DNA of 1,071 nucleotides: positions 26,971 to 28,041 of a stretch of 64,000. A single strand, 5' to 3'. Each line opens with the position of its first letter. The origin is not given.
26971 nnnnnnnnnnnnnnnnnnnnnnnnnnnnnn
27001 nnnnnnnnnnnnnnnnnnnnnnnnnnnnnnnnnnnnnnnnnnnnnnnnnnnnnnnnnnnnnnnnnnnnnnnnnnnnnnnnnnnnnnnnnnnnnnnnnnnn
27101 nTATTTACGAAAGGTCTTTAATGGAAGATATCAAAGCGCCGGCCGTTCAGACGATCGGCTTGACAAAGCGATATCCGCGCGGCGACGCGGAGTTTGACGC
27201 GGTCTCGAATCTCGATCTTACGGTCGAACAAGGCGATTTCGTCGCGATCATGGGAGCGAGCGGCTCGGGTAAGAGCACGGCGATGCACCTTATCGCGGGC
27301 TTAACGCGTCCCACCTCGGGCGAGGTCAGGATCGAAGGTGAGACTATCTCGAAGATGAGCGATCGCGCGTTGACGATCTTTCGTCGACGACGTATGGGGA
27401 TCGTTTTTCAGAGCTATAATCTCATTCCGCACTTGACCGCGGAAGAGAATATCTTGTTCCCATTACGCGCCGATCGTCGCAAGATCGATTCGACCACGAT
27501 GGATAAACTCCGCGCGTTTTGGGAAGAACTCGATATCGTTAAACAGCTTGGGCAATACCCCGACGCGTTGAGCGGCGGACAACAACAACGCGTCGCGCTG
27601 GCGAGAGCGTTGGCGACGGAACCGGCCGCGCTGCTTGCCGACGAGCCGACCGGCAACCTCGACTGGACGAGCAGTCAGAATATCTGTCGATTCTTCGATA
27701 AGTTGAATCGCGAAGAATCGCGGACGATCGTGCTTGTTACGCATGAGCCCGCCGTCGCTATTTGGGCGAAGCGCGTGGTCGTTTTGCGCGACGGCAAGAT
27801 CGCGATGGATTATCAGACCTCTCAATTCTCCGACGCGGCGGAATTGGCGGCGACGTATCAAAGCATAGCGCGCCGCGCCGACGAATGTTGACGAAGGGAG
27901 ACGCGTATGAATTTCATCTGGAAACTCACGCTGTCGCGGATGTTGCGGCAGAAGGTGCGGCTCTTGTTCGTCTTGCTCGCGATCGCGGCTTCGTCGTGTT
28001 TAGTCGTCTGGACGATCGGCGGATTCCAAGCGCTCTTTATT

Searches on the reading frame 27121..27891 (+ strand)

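Call 29: search_protein_families(library=pfam, proteins=[window:27121-27891:+], max_evalue=0.001)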
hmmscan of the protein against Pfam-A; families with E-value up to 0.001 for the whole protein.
window:27121-27891:+ (256 aa): 3 families
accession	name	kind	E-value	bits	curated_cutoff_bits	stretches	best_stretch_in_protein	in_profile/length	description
PF00005.33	ABC_tran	-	2.6e-34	119.2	25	1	29-177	2-136/137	ABC transporter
PF02463.25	SMC_N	-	2.6e-05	24.2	40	1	39-213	25-202/220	RecF/RecN/SMC N terminal domain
PF13304.12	AAA_21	-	0.00021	21.9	27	0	149-212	237-302/304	AAA domain, putative AbiEii toxin, Type IV TA system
